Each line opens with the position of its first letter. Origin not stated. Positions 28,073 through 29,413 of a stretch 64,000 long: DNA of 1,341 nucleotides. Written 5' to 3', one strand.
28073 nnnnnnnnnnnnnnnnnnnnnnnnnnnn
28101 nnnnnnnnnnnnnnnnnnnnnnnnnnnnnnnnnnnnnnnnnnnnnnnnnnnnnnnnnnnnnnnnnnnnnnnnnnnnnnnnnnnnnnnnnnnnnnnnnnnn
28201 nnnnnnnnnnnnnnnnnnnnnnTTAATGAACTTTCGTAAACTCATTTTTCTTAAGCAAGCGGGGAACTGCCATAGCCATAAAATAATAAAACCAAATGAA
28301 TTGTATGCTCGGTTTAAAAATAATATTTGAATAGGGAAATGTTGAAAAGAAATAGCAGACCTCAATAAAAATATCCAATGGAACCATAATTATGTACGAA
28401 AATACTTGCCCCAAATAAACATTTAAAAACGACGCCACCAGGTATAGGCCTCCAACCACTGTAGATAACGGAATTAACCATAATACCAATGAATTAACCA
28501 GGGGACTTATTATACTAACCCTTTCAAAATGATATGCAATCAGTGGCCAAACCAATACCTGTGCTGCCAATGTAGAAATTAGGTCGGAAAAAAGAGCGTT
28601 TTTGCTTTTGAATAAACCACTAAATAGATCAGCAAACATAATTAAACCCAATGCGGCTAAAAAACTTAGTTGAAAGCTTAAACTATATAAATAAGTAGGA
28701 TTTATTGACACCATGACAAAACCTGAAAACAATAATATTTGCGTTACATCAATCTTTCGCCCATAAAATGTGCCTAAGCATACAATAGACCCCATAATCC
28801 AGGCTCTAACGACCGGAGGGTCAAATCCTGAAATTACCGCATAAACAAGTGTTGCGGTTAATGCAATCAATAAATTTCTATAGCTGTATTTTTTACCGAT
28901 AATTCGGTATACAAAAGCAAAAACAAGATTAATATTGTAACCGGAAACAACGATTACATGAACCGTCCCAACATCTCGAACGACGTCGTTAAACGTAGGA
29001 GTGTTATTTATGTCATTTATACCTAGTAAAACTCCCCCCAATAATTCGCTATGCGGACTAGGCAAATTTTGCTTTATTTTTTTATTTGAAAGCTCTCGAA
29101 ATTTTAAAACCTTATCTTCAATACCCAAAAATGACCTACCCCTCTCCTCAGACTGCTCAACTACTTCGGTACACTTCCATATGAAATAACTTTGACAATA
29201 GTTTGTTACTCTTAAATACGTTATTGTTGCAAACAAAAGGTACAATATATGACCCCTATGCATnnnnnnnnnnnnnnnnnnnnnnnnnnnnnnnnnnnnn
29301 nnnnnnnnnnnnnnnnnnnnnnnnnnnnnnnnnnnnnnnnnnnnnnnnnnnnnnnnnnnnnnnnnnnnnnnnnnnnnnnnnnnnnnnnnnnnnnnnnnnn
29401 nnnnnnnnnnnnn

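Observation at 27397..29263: ComEC encoded as two overlapping ORFs (membrane competence domain / MBL domain): frameshift, pseudogene or genuinely split gene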

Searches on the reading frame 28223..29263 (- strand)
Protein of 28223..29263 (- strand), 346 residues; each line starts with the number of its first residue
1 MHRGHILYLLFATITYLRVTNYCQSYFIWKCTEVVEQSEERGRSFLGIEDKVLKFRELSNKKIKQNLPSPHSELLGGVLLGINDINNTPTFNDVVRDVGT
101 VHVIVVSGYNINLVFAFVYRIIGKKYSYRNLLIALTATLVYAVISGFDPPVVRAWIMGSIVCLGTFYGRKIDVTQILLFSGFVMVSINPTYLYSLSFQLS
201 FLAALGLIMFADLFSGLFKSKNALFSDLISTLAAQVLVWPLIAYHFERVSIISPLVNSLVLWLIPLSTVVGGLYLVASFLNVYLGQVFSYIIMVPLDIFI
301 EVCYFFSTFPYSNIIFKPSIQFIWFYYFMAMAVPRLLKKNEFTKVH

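Call 3: search_protein_families(library=pfam, proteins=[window:28223-29263:-], max_evalue=0.01)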
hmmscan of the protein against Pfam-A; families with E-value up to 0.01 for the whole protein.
window:28223-29263:- (346 aa): 1 family
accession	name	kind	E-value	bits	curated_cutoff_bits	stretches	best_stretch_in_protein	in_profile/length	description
PF03772.21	Competence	-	2.2e-46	158.9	23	1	89-333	11-263/270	Competence protein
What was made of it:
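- Checked: ORF1 (28223-29263, 346 aa) matches PF03772 Competence over residues 89-333 (E 2.2e-46, call 3).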

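Call 4: search_protein_families(library=ncbifam, proteins=[window:28223-29263:-], max_evalue=0.01)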
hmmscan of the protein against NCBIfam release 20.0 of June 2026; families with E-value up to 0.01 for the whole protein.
window:28223-29263:- (346 aa): 4 families
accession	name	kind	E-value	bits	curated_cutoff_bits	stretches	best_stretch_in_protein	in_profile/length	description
TIGR00360.1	ComEC_N-term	subfamily_domain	7.6e-25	88.1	36.5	1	100-269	1-169/171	ComEC/Rec2-related protein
NF045979.1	ComEC_MAG0480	equivalog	3.1e-24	85.6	150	1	78-338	202-453/461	MAG0480 family ComEC-like protein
TIGR00361.1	ComEC_Rec2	equivalog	1e-18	66.8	190.05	1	90-338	147-410/663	DNA internalization-related competence protein ComEC/Rec2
NF008580.0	PRK11539.1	equivalog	9.4e-10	37.5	969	1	90-287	217-424/758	ComEC family protein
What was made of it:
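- On ComEC/Rec2 DNA-uptake channel: ORF1 matches PF03772 at E 2.2e-46 and TIGR00360 at E 7.6e-25 (calls 3, 4).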

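Call 5: find_homologous_proteins(query=window:28223-29263:-, max_evalue=0.00001)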
Query window:28223-29263:- (346 aa): 609 proteins with E <= 0.00001 among 5431 candidates; the best 120 are listed.
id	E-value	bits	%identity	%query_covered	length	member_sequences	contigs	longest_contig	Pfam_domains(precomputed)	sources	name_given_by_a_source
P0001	3.6e-223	758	100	100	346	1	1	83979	PF03772.22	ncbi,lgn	-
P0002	2.8e-133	463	60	99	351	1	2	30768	PF03772.22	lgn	-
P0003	3.4e-96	341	49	94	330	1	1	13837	PF03772.22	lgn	-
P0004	8.8e-96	340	47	96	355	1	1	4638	PF03772.22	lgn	-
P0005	1.0e-95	339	52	90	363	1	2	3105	PF03772.22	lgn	-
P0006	1.2e-95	339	49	97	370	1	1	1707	PF03772.22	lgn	-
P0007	1.9e-94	335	52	90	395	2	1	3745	PF03772.22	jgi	jgi:competence protein ComEC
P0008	5.2e-94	334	46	97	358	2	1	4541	PF03772.22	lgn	-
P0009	1.5e-92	329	55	84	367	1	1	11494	PF03772.22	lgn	-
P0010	3.6e-92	328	54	82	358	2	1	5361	PF03772.22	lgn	-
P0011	2.8e-88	315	48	96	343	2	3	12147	PF03772.22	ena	-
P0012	2.5e-86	308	49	84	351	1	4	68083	PF03772.22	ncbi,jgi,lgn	-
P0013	4.3e-86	308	48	86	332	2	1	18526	PF03772.22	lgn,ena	-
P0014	1.3e-85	306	49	94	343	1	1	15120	PF03772.22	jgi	jgi:competence protein ComEC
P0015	2.4e-85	305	49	85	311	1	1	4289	PF03772.22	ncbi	-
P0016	2.2e-84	302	50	87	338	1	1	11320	PF03772.22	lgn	-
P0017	3.7e-84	301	51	80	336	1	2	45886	PF03772.22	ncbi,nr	ncbi:MAG TPA: ComEC/Rec2 family competence protein [Candidatus Saccharimonadales bacterium]|nr:ComEC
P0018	9.9e-84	300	45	95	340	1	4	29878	PF03772.22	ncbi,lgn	-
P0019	1.0e-83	300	44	95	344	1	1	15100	PF03772.22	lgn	-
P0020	1.3e-83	300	44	100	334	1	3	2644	PF03772.22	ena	-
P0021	2.7e-83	298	47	91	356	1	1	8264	PF03772.22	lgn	-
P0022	5.4e-83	297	45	90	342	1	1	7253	PF03772.22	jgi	-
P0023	5.7e-83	297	47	88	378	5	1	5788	PF03772.22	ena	-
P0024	5.7e-83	297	50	84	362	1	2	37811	PF03772.22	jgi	jgi:competence protein ComEC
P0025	6.1e-83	297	47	94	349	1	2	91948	PF03772.22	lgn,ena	-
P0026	2.2e-82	295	42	95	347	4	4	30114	PF03772.22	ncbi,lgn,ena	-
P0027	2.6e-82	295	50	81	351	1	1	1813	PF03772.22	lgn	-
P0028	2.7e-82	295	45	96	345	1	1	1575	PF03772.22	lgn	-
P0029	7.0e-82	294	47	94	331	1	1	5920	PF03772.22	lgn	-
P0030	9.1e-82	293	48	90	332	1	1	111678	PF03772.22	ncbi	ncbi:ComEC/Rec2 family competence protein [Patescibacteria group bacterium]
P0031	1.3e-81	293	44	95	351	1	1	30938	PF03772.22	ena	-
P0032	1.7e-81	293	40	99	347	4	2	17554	PF03772.22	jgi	-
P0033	1.9e-81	292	46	98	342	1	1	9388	PF03772.22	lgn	-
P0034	2.6e-81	292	43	95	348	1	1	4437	PF03772.22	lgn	-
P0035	4.2e-81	291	51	78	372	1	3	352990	PF03772.22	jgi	jgi:competence protein ComEC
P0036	4.8e-81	291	44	90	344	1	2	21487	PF03772.22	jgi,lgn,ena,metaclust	metaclust:\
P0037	5.1e-81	291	42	99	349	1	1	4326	PF03772.22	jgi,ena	-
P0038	8.4e-81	290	52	74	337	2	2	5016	PF03772.22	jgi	jgi:competence protein ComEC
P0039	1.8e-80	289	46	90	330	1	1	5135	PF03772.22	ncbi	ncbi:ComEC/Rec2 family competence protein [Patescibacteria group bacterium]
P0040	1.8e-80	289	46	91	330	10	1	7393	PF03772.22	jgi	-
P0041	3.4e-80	288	49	83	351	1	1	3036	PF03772.22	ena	-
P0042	3.8e-80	288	46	81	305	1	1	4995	PF03772.22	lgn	-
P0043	5.8e-80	288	48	83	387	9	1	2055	PF03772.22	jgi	-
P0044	8.7e-80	287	41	89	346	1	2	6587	PF03772.22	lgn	-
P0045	9.8e-80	287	46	93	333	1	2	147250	PF03772.22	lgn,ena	-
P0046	3.7e-79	285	43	93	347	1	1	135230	PF03772.22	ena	-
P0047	7.5e-79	284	48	83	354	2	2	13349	PF03772.22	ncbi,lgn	-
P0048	2.7e-78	282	49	82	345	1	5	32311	PF03772.22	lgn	-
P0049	2.9e-78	282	46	84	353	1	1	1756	PF03772.22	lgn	-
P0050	5.4e-78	281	49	82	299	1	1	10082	PF03772.22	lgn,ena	-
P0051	7.6e-78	281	41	95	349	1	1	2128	PF03772.22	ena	-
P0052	9.6e-78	280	43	95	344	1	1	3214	PF03772.22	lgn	-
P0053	1.3e-77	280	45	93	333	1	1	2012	PF03772.22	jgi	jgi:competence protein ComEC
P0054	1.5e-77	280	42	95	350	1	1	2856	PF03772.22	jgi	jgi:competence protein ComEC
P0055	4.0e-77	278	44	91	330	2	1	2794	PF03772.22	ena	-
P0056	6.8e-77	277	47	82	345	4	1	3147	PF03772.22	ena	-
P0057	7.8e-77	277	43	95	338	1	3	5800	PF03772.22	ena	-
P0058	8.4e-77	277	42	95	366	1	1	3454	PF03772.22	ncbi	-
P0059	1.7e-76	276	42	96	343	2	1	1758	PF03772.22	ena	-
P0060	2.0e-76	276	42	94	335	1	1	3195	PF03772.22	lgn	-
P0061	2.1e-76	276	48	79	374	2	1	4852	PF03772.22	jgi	-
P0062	1.1e-75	274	45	83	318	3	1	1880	PF03772.22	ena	-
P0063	1.8e-75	273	40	98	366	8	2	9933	PF03772.22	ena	-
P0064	2.2e-75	272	43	92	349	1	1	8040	PF03772.22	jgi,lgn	jgi:competence protein ComEC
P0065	2.3e-75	272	39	96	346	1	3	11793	PF03772.22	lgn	-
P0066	3.3e-75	272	45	92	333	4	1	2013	PF03772.22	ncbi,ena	-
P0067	6.4e-75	271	45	88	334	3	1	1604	PF03772.22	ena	-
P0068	1.4e-74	270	46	87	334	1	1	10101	PF03772.22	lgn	-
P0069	2.8e-74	269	46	77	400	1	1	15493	PF03772.22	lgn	-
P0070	9.5e-74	267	42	89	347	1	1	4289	PF03772.22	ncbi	ncbi:ComEC/Rec2 family competence protein [Patescibacteria group bacterium]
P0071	1.6e-73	266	46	80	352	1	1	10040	PF03772.22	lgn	-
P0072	2.0e-73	266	43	84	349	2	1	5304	PF03772.22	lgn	-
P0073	3.0e-73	265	41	95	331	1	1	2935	PF03772.22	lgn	-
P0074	1.2e-72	263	46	75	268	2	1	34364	PF03772.22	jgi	-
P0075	1.8e-72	263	41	90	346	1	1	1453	PF03772.22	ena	-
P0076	2.0e-72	263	49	72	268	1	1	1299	PF03772.22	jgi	jgi:competence protein ComEC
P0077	2.0e-72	263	44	98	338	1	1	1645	PF03772.22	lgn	-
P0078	4.2e-72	262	45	88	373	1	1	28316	PF03772.22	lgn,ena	-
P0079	5.1e-72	261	50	74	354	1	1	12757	PF03772.22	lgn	-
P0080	6.0e-72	261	41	93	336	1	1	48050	PF03772.22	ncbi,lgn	-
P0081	6.3e-72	261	40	98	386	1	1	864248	PF03772.22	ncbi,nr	ncbi:hypothetical protein GF360_00115 [candidate division WWE3 bacterium]|nr:hypothetical protein [c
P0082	6.9e-72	261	46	73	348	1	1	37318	PF03772.22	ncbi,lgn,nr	ncbi:ComEC/Rec2 family competence protein [Patescibacteria group bacterium]|nr:ComEC/Rec2 family com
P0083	1.0e-71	260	45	82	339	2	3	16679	PF03772.22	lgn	-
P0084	5.8e-71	258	40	92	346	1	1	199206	PF03772.22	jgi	jgi:competence protein ComEC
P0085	6.5e-71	258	42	94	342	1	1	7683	PF03772.22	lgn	-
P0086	1.1e-70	257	48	82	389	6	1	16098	PF03772.22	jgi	-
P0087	1.1e-70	257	48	80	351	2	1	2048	PF03772.22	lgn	-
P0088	1.2e-70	257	45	83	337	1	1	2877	PF03772.22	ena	-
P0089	1.2e-70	257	41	96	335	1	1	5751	PF03772.22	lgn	-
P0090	1.2e-70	257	39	99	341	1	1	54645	PF03772.22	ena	-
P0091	1.4e-70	257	42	95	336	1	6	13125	PF03772.22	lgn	-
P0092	3.2e-70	255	50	73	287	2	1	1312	PF03772.22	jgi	jgi:competence protein ComEC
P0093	1.3e-69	253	44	81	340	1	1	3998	PF03772.22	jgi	jgi:competence protein ComEC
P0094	2.5e-69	253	45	90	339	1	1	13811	PF03772.22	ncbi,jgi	ncbi:MAG: ComEC/Rec2 family competence protein [Patescibacteria group bacterium]|jgi:competence prot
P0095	3.3e-69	252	41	94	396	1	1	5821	PF03772.22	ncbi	-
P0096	1.2e-68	250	45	84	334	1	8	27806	PF03772.22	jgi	jgi:competence protein ComEC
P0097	1.3e-68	250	44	84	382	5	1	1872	PF03772.22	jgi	-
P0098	1.7e-68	250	46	71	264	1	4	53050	PF03772.22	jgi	-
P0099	2.9e-68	249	41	84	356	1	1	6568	PF03772.22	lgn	-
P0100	7.5e-68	248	40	90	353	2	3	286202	PF03772.22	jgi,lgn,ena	-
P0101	2.6e-67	246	41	90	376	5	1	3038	PF03772.22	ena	-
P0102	3.8e-67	245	44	86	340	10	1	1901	PF03772.22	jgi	-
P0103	8.0e-67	244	39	95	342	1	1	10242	PF03772.22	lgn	-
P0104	1.4e-66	243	41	94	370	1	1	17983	PF03772.22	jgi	-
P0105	2.5e-66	243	42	91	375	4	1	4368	PF03772.22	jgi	-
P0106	4.2e-66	242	40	90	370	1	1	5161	PF03772.22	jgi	-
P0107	4.7e-66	242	44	90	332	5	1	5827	PF03772.22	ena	-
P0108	5.0e-66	242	46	79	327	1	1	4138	PF03772.22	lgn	-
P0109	2.7e-65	239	43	87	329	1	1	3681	PF03772.22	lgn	-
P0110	3.9e-65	239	44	73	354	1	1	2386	PF03772.22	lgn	-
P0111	8.9e-65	238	41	91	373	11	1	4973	PF03772.22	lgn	-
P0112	9.4e-65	238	43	85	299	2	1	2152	PF03772.22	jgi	jgi:competence protein ComEC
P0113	1.2e-64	237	38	98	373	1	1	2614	PF03772.22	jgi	jgi:competence protein ComEC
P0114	1.5e-64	237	38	92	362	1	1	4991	PF03772.22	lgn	-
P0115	2.4e-64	236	41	91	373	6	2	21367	PF03772.22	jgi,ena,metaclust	metaclust:\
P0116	6.9e-64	235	39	86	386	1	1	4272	PF03772.22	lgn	-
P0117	1.1e-63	234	39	88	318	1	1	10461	PF03772.22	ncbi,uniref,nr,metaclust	ncbi:hypothetical protein A2V49_02670 [candidate division WWE3 bacterium RBG_19FT_COMBO_34_6]|uniref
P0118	1.1e-63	234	54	62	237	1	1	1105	PF03772.22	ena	-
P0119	5.2e-63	232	39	95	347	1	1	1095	PF03772.22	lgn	-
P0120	1.4e-62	230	43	75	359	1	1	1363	PF03772.22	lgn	-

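Call 8: find_encoding_contigs(protein=P0002, flank=4000, max_places=2)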
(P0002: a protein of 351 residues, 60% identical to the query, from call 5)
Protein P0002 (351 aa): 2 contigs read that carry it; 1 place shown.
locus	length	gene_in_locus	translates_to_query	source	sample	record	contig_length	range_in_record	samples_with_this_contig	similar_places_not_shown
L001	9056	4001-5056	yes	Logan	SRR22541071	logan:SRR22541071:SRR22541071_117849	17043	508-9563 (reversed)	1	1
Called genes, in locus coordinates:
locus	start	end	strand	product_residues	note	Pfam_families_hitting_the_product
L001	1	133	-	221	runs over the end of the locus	PF13411:MerR_1 (weak)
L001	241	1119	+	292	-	PF02481:DNA_processg_A, PF17782:WHD_DprA (faint)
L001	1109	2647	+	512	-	PF13541:ChlI, PF00493:MCM (faint), PF01078:Mg_chelatase, PF07728:AAA_5, PF13335:Mg_chelatase_C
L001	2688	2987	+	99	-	PF01022:HTH_5, PF12840:HTH_20, PF24033:DUF7342 (weak)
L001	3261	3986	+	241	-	PF10531:SLBB (weak), PF12836:HHH_3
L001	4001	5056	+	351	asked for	PF03772:Competence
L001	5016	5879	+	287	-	PF00753:Lactamase_B, PF23023:Anti-Pycsar_Apyc1 (faint), PF12706:Lactamase_B_2 (faint)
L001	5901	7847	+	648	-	PF03485:Arg_tRNA_synt_N, PF00750:tRNA-synt_1d, PF05746:DALR_1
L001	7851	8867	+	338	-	PF00149:Metallophos (weak), PF12850:Metallophos_2 (weak)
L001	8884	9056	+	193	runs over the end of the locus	PF00334:NDK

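Call 9: find_encoding_contigs(protein=P0012, flank=4000, max_places=2)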
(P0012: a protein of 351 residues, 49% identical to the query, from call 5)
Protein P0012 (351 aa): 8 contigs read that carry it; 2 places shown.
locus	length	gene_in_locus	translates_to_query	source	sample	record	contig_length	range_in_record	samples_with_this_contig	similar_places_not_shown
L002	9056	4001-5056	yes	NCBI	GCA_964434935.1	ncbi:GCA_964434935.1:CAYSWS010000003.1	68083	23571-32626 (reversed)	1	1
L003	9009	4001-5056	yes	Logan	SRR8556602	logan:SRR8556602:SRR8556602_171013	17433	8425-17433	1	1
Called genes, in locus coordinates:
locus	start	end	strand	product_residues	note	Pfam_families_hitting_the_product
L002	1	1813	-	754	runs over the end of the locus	PF13431:TPR_17 (faint), PF07719:TPR_2 (faint), PF14559:TPR_19 (faint), PF13414:TPR_11 (weak)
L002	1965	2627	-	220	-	-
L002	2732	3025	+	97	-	PF12840:HTH_20, PF24033:DUF7342 (weak), PF01022:HTH_5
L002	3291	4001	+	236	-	PF10531:SLBB, PF12836:HHH_3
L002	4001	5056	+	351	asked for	PF03772:Competence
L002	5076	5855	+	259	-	PF25281:MBL_MAP1B (weak), PF00753:Lactamase_B, PF12706:Lactamase_B_2 (weak)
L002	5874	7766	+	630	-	PF03485:Arg_tRNA_synt_N, PF00750:tRNA-synt_1d, PF05746:DALR_1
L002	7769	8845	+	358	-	-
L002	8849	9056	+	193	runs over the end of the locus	PF00334:NDK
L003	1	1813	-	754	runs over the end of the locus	PF13431:TPR_17 (faint), PF07719:TPR_2 (faint), PF14559:TPR_19 (faint), PF13414:TPR_11 (weak)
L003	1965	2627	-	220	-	-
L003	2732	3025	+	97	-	PF12840:HTH_20, PF24033:DUF7342 (weak), PF01022:HTH_5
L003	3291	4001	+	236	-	PF10531:SLBB, PF12836:HHH_3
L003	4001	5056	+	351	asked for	PF03772:Competence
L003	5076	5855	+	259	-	PF25281:MBL_MAP1B (weak), PF00753:Lactamase_B, PF12706:Lactamase_B_2 (weak)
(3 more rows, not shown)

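Call 10: find_encoding_contigs(protein=P0035, flank=4000, max_places=2)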
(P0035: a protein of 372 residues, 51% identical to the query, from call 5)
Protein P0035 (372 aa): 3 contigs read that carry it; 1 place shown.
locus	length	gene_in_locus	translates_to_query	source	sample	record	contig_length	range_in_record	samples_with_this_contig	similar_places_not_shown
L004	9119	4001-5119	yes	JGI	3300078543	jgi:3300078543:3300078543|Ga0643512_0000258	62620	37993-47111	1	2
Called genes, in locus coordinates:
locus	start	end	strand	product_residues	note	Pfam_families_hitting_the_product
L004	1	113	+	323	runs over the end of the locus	PF02481:DNA_processg_A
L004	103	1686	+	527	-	PF13541:ChlI, PF00493:MCM (faint), PF01078:Mg_chelatase, PF07728:AAA_5 (weak), PF13335:Mg_chelatase_C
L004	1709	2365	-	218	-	-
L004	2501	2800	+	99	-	PF01022:HTH_5, PF12840:HTH_20, PF24033:DUF7342 (weak)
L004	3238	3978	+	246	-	PF10531:SLBB, PF12836:HHH_3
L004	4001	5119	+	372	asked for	PF03772:Competence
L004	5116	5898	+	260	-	PF00753:Lactamase_B (weak)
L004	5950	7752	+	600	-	PF03485:Arg_tRNA_synt_N, PF00750:tRNA-synt_1d, PF05746:DALR_1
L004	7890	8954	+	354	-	PF12850:Metallophos_2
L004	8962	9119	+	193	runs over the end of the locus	PF00334:NDK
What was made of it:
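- The gene order dprA-comM-arsR-comEA-Competence-MBL-argS is conserved at 49-60% identity, with junctions of -41, +19 and -4 nt as called (calls 8-10).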

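Call 13: find_related_loci(query=A1, collection=genome_contigs, flank=4000)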
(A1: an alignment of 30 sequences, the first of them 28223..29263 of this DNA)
Query A1 (346 aa) in genome_contigs; peptide patterns used: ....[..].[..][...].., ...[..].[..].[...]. (x = any residue, [..] = any of these).
103 stretches matched a pattern; 84 encode a relative of the query (tblastn E <= 1e-3); the best 80 are kept; 80 distinct loci.
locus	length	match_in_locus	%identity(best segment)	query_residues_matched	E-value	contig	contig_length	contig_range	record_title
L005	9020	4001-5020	46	3-339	3e-104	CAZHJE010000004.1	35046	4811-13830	MAG TPA_asm: uncultured Candidatus Saccharibacteria bacterium isolate SRP329715_co1_402 genome assembly, contig: NODE_16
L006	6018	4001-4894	53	48-331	1e-99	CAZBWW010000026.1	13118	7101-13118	MAG TPA_asm: uncultured Candidatus Saccharibacteria bacterium isolate SRP329715_co1_384 genome assembly, contig: NODE_71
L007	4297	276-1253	46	18-338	2e-94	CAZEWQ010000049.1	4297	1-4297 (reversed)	MAG TPA_asm: uncultured Candidatus Saccharibacteria bacterium isolate SRP104257_co1_380 genome assembly, contig: NODE_22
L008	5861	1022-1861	51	56-332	5e-92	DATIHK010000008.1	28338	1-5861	MAG TPA_asm: Candidatus Saccharimonadales bacterium isolate SMAG_U15636 k141_125547, whole genome shotgun sequence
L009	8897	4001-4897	49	18-309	2e-90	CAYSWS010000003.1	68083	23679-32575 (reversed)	MAG TPA_asm: uncultured Candidatus Saccharibacteria bacterium isolate SRP214966_co1_463 genome assembly, contig: NODE_42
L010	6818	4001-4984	45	1-329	2e-90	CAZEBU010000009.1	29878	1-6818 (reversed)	MAG TPA_asm: uncultured Candidatus Saccharibacteria bacterium isolate SRP128015_co2_294 genome assembly, contig: NODE_56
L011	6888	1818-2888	43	3-341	9e-89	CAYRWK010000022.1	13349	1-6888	MAG TPA_asm: uncultured Candidatus Saccharibacteria bacterium isolate SRP011637_co1_82 genome assembly, contig: NODE_160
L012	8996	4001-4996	42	1-329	8e-89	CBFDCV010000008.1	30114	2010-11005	MAG TPA_asm: uncultured candidate division WWE3 bacterium isolate SRR26215684_binner13_Refined_38 genome assembly, conti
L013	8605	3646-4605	46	31-346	8e-87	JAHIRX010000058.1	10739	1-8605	MAG: Patescibacteria group bacterium isolate MM_PC_MetaG.mb.146 MM_PC_MetaG.mb.146_k141_1248277, whole genome shotgun se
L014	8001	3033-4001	46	2-328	4e-87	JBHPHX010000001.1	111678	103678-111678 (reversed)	Patescibacteria group bacterium isolate SAG AM-312-C07 AM-312-C07_NODE_1, whole genome shotgun sequence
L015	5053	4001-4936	46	31-341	2e-85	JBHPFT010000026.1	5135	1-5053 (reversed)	Patescibacteria group bacterium isolate SAG AM-311-K10 NODE_26_length_5135_cov_12.928346, whole genome shotgun sequence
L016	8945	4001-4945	47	36-340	5e-85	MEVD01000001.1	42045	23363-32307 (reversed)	MAG: candidate division WWE3 bacterium RIFCSPHIGHO2_02_FULL_38_14 rifcsphigho2_02_scaffold_1008, whole genome shotgun se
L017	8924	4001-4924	45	9-327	6e-82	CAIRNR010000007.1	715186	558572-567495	uncultured candidate division WWE3 bacterium isolate AM-2014_bin-1800 genome assembly, contig: bin-1800:7/8, whole genom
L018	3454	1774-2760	42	1-328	8e-82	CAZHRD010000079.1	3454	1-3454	MAG TPA_asm: uncultured Candidatus Saccharibacteria bacterium isolate binchicken_co129_933 genome assembly, contig: NODE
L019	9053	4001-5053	40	3-341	4e-79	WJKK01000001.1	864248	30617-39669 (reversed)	MAG: candidate division WWE3 bacterium isolate Bin_101 k141_320412, whole genome shotgun sequence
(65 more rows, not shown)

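Call 25: list_cluster_members(proteins=[P0001, P0121, P0002])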
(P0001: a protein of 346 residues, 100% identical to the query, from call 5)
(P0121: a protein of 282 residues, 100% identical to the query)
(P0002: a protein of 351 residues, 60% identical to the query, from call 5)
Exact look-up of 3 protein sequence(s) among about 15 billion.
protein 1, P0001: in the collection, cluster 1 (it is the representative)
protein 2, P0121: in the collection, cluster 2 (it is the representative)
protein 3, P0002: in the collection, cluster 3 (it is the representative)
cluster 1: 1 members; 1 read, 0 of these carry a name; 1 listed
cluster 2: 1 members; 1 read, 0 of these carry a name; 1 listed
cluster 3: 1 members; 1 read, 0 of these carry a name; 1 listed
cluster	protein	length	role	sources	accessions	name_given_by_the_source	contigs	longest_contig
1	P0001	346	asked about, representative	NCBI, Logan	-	-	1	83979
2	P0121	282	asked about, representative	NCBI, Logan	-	-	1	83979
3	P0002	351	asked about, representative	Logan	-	-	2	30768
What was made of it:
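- Tried and rejected: (5) A cluster look-up for the window's own proteins returned no organism name or accession (call 25).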
